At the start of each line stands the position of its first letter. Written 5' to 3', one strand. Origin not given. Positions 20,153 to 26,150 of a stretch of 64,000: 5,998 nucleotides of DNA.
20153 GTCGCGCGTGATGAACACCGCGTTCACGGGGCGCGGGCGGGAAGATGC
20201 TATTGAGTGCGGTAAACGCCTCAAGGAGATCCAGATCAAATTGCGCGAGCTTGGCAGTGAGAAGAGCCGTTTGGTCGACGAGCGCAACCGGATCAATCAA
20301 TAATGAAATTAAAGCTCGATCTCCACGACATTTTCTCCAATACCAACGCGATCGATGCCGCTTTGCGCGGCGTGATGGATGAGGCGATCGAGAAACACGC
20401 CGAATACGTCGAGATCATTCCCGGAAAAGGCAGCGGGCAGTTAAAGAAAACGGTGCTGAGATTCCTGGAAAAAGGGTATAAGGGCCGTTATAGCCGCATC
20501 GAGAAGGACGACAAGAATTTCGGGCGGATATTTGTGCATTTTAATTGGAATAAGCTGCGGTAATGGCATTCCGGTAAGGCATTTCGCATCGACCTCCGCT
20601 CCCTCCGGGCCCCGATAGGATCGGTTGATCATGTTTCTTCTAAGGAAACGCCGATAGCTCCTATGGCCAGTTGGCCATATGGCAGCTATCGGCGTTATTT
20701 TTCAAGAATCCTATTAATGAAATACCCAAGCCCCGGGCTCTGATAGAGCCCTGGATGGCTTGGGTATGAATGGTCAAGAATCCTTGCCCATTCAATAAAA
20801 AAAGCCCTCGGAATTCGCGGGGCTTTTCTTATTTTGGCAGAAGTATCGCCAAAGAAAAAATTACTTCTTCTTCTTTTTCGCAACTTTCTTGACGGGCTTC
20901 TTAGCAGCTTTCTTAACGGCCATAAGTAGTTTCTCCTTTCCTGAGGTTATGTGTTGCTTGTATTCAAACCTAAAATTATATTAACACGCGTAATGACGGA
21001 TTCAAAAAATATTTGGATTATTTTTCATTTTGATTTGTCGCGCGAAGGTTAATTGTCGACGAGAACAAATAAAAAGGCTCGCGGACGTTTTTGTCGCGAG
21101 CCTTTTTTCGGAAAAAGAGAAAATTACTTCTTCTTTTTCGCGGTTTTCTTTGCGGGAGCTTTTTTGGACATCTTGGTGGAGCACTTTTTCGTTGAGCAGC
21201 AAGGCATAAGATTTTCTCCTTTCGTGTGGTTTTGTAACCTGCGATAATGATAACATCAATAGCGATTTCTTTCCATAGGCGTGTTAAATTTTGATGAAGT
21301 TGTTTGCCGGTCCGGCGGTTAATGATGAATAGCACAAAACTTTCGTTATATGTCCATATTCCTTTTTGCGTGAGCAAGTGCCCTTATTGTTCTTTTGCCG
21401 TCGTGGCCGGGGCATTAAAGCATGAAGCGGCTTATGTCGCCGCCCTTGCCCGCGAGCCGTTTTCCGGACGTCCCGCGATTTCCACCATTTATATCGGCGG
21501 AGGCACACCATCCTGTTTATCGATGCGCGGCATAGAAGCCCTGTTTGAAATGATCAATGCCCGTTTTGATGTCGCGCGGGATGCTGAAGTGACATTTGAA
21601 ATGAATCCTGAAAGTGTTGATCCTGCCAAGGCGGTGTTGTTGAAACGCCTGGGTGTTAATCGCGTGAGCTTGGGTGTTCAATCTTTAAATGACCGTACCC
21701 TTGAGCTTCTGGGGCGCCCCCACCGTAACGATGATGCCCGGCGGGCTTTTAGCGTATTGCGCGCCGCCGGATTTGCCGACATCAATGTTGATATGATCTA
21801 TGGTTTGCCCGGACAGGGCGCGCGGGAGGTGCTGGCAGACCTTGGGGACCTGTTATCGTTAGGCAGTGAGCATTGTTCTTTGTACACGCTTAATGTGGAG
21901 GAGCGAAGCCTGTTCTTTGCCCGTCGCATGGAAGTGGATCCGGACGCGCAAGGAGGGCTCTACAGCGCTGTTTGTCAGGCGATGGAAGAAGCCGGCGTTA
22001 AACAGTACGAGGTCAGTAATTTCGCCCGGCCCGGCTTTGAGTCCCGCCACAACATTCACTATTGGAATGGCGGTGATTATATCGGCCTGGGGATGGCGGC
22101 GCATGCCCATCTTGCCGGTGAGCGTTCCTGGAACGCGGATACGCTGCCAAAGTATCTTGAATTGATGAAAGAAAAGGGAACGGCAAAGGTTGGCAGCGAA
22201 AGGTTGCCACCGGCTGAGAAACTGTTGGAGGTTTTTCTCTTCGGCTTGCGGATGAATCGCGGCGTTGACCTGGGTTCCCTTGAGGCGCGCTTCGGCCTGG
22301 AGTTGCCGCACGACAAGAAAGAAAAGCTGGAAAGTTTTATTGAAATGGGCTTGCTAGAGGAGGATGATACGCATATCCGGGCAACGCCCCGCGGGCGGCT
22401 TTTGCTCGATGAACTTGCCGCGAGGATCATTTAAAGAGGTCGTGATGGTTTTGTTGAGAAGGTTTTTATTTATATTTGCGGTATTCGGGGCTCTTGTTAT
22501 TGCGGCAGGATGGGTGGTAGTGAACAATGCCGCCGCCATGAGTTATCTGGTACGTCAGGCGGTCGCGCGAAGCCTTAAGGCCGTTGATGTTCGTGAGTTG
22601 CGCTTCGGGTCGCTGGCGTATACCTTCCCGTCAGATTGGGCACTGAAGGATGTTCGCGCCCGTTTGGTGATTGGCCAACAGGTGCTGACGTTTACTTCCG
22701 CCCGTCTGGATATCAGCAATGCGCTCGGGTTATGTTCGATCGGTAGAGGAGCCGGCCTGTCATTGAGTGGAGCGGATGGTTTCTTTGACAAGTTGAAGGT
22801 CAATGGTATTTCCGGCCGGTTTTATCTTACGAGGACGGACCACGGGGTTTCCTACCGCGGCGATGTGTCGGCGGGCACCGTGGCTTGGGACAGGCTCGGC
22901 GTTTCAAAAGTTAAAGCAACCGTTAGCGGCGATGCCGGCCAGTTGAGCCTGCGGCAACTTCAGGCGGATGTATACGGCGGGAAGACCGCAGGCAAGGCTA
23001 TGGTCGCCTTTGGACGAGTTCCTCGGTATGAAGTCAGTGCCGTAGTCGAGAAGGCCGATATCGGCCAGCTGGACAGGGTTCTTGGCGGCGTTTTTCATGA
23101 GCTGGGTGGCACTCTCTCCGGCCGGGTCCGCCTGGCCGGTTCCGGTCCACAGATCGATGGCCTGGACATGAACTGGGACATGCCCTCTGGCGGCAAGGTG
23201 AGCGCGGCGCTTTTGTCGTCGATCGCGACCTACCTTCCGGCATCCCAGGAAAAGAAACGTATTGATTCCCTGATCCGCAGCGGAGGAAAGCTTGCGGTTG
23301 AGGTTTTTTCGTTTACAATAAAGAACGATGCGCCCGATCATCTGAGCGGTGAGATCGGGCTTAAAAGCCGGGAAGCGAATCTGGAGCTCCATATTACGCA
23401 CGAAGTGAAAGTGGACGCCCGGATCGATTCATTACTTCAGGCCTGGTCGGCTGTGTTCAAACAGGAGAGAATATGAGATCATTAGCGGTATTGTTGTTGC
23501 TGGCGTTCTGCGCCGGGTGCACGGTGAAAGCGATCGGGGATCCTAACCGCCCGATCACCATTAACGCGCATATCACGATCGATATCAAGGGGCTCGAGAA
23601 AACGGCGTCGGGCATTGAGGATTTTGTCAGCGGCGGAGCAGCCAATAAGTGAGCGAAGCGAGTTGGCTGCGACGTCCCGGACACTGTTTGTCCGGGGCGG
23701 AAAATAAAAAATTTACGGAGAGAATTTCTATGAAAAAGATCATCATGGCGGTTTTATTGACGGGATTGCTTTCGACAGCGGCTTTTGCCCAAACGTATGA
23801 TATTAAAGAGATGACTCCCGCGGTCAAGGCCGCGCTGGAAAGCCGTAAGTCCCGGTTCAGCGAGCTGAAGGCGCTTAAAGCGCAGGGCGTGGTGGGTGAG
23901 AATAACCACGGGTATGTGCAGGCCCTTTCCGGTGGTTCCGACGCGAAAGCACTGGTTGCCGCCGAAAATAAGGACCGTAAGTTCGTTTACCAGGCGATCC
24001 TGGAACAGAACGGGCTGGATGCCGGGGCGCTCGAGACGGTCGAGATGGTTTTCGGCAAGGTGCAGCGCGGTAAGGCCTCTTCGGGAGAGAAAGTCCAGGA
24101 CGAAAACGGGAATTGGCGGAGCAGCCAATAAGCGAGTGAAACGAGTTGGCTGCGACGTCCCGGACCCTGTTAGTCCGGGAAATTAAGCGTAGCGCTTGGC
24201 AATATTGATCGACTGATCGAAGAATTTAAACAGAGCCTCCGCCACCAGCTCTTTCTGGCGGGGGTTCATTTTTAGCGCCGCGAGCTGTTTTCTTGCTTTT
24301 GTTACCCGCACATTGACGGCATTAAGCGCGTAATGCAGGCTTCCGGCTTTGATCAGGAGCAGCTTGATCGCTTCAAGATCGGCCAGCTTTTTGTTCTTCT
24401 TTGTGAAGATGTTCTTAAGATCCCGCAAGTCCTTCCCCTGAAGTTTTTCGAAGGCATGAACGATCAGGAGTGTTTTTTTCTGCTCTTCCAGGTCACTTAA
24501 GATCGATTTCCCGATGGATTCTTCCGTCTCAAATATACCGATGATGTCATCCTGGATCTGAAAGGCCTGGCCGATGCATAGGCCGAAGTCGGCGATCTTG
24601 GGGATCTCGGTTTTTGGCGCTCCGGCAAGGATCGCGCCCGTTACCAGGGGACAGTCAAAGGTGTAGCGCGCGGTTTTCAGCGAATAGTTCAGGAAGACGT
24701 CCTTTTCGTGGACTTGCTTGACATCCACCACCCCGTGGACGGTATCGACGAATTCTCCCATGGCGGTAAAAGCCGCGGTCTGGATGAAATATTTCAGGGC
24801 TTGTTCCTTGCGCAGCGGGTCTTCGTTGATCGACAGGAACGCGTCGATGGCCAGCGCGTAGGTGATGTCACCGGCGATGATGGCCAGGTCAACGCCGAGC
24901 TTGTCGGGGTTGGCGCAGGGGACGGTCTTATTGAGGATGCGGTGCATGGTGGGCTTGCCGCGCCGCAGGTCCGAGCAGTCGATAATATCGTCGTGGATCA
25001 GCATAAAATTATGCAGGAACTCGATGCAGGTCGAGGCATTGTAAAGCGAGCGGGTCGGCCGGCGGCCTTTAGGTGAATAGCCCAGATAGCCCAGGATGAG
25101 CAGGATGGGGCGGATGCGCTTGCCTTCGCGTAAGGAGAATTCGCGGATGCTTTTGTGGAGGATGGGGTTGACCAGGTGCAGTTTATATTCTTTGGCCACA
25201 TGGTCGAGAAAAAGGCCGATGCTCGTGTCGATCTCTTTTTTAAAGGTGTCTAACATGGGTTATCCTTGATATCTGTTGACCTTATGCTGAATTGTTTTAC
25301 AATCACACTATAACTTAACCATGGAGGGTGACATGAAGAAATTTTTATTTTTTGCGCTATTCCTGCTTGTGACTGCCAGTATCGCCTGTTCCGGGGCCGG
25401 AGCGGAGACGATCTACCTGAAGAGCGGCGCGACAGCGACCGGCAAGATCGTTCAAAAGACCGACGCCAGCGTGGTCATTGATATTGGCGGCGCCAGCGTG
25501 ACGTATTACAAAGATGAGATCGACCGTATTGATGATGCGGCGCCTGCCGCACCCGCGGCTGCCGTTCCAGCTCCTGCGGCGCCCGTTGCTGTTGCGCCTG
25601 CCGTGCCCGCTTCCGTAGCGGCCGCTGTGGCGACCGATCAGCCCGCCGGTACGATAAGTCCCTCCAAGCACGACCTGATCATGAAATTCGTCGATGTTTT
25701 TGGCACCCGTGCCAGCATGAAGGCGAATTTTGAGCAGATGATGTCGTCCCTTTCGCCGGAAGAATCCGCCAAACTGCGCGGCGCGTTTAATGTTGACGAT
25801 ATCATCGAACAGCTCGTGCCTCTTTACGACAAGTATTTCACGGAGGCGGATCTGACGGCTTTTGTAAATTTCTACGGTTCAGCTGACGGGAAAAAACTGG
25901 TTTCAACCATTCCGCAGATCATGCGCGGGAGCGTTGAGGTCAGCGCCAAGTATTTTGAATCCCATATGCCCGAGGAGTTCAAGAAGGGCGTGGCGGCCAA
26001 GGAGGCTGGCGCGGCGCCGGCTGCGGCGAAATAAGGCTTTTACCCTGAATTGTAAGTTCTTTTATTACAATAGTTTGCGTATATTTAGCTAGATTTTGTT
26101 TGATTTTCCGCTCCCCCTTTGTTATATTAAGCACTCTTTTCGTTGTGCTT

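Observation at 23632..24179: Duplicated 65-nt two-hairpin element capping the 3' ends of both ynbE and ydbL, with all substitutions confined to loops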

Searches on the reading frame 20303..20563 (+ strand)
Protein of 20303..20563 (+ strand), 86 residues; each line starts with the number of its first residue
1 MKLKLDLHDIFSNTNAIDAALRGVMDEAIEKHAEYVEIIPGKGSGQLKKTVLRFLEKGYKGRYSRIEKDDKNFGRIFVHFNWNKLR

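Call 56: search_protein_families(library=pfam, proteins=[window:20303-20563:+], max_evalue=0.00001)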
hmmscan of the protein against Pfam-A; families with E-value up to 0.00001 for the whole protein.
window:20303-20563:+ (86 aa): 1 family
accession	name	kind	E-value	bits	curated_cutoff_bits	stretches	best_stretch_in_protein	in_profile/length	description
PF01713.27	Smr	-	5.6e-11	42.9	25.7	1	5-80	1-76/77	Smr domain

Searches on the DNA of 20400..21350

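Call 60: search_rna_families(source=window, start=20400, end=21350, threshold=evalue, max_evalue=1)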
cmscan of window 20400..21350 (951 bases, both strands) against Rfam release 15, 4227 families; matches with E-value up to 1: 14.
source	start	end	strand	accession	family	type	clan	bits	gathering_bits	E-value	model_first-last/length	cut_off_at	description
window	20795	20873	-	RF01859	Phe_leader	Cis-reg; leader;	-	25.6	55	0.084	1-125/125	no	Phenylalanine leader peptide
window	20880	21108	+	RF01472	rli40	Gene; sRNA;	-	24.7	100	0.00069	1-263/263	no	Listeria sRNA rli40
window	21068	21139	-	RF00506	Thr_leader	Cis-reg; leader;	-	24.7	55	0.036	1-118/118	no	Threonine operon leader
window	21005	21110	+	RF01859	Phe_leader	Cis-reg; leader;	-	24.4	55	0.15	1-125/125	no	Phenylalanine leader peptide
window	20997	21117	+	RF00121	MicC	Gene; sRNA;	-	24.2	90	0.46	1-123/123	no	MicC RNA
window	20973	21110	+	RF00506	Thr_leader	Cis-reg; leader;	-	22.8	55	0.1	1-118/118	no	Threonine operon leader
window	20996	21109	+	RF00514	His_leader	Cis-reg; leader;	-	21.5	49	0.57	1-126/126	no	Histidine operon leader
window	21023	21105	+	RF01393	isrJ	Gene; sRNA;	-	21.3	37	0.24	1-75/75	no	isrJ Hfq binding RNA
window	21070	21108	-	RF00898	mir-242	Gene; miRNA;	-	20.5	54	0.31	1-77/77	no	mir-242 microRNA precursor family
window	20779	20881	-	RF03530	bglG-cis-reg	Cis-reg;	-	20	80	0.74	1-137/137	no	cis-regulatory element of the bglG/LicT operon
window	20718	20774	+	RF01044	mir-345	Gene; miRNA;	-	19.9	65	0.19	1-91/91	no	mir-345 microRNA precursor family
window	21070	21108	+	RF00898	mir-242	Gene; miRNA;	-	19.8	54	0.49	1-77/77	no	mir-242 microRNA precursor family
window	21065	21107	-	RF00489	ctRNA_p42d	Gene; antisense;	-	19.1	50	0.34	1-46/46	no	ctRNA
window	20798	20875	-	RF00512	Leu_leader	Cis-reg; leader;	-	18.7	50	0.44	1-148/148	no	Leucine operon leader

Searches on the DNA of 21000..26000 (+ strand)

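Call 7: search_rna_families(source=window, start=21000, end=26000, threshold=evalue, max_evalue=1)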
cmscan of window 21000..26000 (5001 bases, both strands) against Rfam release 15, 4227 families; matches with E-value up to 1: 2.
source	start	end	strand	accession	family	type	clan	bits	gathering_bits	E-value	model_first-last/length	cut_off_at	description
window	21068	21139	-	RF00506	Thr_leader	Cis-reg; leader;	-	24.7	55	0.19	1-118/118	no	Threonine operon leader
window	21005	21110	+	RF01859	Phe_leader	Cis-reg; leader;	-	24.4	55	0.78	1-125/125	no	Phenylalanine leader peptide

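Call 35: build_rna_model(alignment_id=A2, structure=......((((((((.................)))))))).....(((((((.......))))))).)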
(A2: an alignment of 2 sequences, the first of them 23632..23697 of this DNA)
Model R1 built from alignment A2 (2 sequences, 66 columns); structure: as given.
model positions 66; base pairs 15; branch points 1; effective number of sequences 1.46; information 0.849 bits per position. Calibrated on 0.2 Mb of random sequence (short: E-values are rough).
structure used (alignment columns):
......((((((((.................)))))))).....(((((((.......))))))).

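Call 36: search_with_rna_model(model_id=R1, source=window, filters=off, max_evalue=10)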
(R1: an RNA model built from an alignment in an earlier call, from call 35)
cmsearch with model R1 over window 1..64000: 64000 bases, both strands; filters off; matches with E-value up to 10: 20.
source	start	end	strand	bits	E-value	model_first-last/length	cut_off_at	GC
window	24115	24180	+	99.4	1.6e-20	1-66/66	no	0.62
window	23632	23697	+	99.3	1.6e-20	1-66/66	no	0.64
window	9123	9174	+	10.6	1.1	1-66/66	no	0.52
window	1219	1291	+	9.8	1.7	1-66/66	no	0.58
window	27057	27097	-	9.6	1.9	1-66/66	no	0.61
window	16629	16680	+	9.5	2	1-66/66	no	0.73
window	29152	29190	+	9.4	2.1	1-66/66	no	0.69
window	23676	23699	-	9.1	2.5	42-65/66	no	0.71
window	30775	30850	+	8.9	2.7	1-66/66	no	0.72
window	23236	23279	-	8.2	4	1-66/66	no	0.5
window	24094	24159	-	8.1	4.1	1-66/66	no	0.56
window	5180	5218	+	8.1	4.2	1-66/66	no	0.62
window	43079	43152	+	7.9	4.5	1-66/66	no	0.5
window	7371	7427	+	7.9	4.6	1-66/66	no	0.61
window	29256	29293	-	7.7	5.1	1-66/66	no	0.66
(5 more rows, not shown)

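Call 37: search_with_rna_model(model_id=R1, sources=[L005, L007, L008, L009, L001, L002, L003, L010, L011, L012, L013], max_evalue=10)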
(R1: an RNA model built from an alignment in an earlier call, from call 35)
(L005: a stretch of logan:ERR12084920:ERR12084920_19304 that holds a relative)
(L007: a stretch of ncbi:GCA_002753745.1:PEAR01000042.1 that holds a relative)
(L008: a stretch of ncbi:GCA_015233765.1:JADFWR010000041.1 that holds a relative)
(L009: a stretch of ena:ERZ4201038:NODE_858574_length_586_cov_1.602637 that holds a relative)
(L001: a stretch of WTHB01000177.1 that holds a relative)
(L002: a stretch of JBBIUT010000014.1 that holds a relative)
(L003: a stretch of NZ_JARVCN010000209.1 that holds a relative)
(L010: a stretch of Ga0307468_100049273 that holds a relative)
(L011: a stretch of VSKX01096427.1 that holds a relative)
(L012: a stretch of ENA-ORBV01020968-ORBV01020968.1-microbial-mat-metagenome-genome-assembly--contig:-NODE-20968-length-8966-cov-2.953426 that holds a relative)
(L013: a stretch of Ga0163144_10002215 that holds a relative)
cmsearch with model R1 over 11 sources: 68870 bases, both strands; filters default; matches with E-value up to 10: 8.
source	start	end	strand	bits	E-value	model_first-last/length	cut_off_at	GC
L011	2754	2801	+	18.4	0.021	1-66/66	no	0.58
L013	5568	5614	-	17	0.046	1-66/66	no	0.77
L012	6682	6739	-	13.9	0.23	1-66/66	no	0.71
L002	3173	3238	-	10.6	1.2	1-66/66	no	0.56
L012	5444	5498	-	9.7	1.9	1-66/66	no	0.75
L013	7973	8027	-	9.7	1.9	1-66/66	no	0.75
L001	1580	1592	+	6.9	8.1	19-31/66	no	0.69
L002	5725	5738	+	6.8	8.5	18-31/66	no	0.71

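Call 50: search_dna_similar(query=window:23626-23707:+, collection=plasmids, mode=distant, max_evalue=1, max_rows=10)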
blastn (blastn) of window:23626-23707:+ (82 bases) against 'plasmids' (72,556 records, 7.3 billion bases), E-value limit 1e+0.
No match.

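Call 51: search_dna_similar(query=window:23626-23707:+, collection=phages, mode=distant, max_evalue=1, max_rows=10)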
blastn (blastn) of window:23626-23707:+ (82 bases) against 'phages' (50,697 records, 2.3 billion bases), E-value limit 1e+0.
No match.
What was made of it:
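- plasmids and phages (calls 50, 51);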

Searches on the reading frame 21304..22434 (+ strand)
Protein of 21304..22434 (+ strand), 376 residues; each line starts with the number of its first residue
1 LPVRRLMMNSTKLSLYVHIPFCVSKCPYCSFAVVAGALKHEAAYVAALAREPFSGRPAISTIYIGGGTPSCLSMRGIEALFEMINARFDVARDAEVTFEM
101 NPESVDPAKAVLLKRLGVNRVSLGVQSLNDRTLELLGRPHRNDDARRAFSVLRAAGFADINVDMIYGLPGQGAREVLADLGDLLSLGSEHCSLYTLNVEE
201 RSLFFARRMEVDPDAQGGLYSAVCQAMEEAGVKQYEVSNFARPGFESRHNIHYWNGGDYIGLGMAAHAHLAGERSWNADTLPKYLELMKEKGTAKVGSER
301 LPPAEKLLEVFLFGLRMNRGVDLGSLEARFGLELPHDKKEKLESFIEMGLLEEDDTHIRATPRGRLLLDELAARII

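Call 9: search_protein_families(library=pfam, proteins=[window:21304-22434:+], max_evalue=0.01)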
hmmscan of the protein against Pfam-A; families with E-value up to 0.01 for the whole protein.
window:21304-22434:+ (376 aa): 2 families
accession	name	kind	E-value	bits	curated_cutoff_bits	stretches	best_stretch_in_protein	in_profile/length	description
PF04055.27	Radical_SAM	-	4.8e-24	85.8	29.5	1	16-178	1-161/166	Radical SAM superfamily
PF06969.22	HemN_C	-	1.3e-17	64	24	1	301-367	1-67/67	HemN C-terminal domain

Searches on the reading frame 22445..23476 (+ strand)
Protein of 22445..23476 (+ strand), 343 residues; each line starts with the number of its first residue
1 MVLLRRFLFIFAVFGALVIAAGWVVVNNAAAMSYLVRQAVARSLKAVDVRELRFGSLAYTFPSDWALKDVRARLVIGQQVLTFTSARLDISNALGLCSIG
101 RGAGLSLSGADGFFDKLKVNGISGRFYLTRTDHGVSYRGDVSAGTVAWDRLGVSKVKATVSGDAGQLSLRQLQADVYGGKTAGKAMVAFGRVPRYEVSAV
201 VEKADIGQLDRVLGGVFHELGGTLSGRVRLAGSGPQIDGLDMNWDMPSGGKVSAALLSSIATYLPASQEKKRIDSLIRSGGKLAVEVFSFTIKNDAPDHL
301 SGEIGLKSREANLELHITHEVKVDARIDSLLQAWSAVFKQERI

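Call 9: search_protein_families(library=pfam, proteins=[window:22445-23476:+], max_evalue=0.01)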
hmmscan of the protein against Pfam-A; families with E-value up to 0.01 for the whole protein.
window:22445-23476:+ (343 aa): 1 family
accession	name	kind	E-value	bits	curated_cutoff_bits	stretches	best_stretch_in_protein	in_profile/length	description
PF05170.20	AsmA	-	7.8e-05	22.1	29.8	1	141-234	445-538/607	AsmA family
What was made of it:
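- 22445..23476 (+): AsmA-like ('ydbH'-position) gene, 343 aa; its stop overlaps the ynbE start (ATGA). Weak Pfam AsmA hit, E = 7.8e-5, below the curated cut-off (call 9).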

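Call 63: search_protein_families(library=ncbifam, proteins=[window:22445-23476:+], max_evalue=1)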
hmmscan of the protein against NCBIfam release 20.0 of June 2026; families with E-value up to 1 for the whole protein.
window:22445-23476:+ (343 aa): 1 family
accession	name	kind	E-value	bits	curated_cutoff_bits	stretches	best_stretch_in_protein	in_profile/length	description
NF008091.0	PRK10833.1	equivalog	0.00062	18.4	412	1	140-245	345-450/618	outer membrane assembly protein AsmA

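Call 64: search_protein_families(library=pfam, proteins=[window:22445-23476:+], max_evalue=10)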
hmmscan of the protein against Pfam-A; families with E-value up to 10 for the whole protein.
window:22445-23476:+ (343 aa): 1 family
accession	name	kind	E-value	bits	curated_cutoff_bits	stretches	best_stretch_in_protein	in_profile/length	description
PF05170.20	AsmA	-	7.8e-05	22.1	29.8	1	141-234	445-538/607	AsmA family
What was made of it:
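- Checked: No Pfam or NCBIfam model hits it (calls 63, 64).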

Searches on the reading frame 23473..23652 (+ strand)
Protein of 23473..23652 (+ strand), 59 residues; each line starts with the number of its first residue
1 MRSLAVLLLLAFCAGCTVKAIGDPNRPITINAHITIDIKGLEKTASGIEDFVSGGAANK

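Call 9: search_protein_families(library=pfam, proteins=[window:23473-23652:+], max_evalue=0.01)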
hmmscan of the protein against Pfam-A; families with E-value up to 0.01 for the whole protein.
window:23473-23652:+ (59 aa): 0 families

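Call 63: search_protein_families(library=ncbifam, proteins=[window:23473-23652:+], max_evalue=1)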
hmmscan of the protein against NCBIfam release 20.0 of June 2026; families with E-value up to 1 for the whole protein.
window:23473-23652:+ (59 aa): 0 families

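Call 64: search_protein_families(library=pfam, proteins=[window:23473-23652:+], max_evalue=10)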
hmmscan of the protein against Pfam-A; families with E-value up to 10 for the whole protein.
window:23473-23652:+ (59 aa): 1 family
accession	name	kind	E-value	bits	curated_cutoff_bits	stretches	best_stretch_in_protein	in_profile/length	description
PF22002.1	MTLN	-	0.41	11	27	1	2-17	7-22/56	Mitoregulin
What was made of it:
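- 23473..23652 (+): ynbE-like small lipoprotein gene, 59 aa. The last 4 codons (AANK) and the TGA stop are supplied by the insertion. No Pfam or NCBIfam hit (calls 63, 64).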
